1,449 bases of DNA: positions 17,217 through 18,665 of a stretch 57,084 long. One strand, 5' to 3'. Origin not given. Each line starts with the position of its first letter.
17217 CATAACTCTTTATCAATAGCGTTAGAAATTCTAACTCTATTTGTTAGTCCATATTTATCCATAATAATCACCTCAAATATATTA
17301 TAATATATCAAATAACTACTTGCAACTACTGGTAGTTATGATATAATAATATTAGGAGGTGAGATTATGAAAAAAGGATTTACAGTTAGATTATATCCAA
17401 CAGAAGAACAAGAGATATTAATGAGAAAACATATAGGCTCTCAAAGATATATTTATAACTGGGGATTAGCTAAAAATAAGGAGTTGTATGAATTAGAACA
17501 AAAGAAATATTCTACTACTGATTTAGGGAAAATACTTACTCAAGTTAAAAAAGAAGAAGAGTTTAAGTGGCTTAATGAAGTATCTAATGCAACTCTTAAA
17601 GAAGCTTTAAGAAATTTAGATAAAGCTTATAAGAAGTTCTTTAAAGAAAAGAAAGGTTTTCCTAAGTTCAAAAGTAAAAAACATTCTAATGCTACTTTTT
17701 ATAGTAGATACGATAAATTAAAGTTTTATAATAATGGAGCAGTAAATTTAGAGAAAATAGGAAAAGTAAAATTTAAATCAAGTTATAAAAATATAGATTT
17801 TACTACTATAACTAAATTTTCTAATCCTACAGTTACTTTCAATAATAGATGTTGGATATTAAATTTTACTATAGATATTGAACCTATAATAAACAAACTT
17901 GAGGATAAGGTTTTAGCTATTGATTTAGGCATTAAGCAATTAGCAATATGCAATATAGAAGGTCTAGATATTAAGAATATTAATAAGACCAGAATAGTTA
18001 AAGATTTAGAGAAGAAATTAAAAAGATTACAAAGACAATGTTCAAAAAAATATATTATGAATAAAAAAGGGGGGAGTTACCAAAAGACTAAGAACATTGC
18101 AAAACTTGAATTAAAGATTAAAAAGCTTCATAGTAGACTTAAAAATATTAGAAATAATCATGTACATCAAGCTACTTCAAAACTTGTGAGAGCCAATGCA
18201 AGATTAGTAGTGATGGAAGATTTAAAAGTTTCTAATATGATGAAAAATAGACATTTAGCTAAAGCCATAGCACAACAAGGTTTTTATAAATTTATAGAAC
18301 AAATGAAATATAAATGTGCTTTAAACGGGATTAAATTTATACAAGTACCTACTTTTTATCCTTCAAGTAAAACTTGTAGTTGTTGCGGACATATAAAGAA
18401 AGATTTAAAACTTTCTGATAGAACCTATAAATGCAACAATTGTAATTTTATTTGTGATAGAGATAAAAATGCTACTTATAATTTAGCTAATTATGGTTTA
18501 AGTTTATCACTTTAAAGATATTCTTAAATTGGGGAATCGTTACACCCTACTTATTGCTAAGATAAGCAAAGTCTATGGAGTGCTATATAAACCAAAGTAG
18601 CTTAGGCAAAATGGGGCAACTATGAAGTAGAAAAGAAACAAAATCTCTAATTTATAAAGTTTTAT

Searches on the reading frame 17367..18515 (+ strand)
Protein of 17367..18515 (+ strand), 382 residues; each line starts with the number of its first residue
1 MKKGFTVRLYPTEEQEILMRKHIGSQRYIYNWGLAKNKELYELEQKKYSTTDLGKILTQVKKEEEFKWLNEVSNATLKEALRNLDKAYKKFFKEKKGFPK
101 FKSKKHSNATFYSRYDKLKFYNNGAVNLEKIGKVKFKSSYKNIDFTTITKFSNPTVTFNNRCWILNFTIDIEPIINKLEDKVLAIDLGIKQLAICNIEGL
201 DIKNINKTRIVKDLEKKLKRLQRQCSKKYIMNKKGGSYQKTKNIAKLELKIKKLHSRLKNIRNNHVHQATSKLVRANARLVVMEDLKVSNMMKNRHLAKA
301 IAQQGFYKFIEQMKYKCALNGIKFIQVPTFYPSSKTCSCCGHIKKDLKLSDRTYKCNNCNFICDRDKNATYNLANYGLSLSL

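Call 82: search_protein_families(library=phrogs, proteins=[window:17367-18515:+], max_evalue=0.00001)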
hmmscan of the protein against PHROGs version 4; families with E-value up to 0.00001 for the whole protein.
window:17367-18515:+ (382 aa): 5 families
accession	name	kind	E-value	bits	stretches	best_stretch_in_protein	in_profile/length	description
phrog_506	-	integration and excision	2.8e-115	386.6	1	1-379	6-366/403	transposase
phrog_12300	-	integration and excision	2.7e-52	178.8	1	128-377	12-241/286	transposase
phrog_13964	-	integration and excision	2.2e-44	152.8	1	1-255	1-237/237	transposase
phrog_17087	-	unknown function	4.3e-28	99.2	1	248-379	4-134/141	-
phrog_25073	-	unknown function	5.6e-15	56.3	1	4-108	6-110/114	-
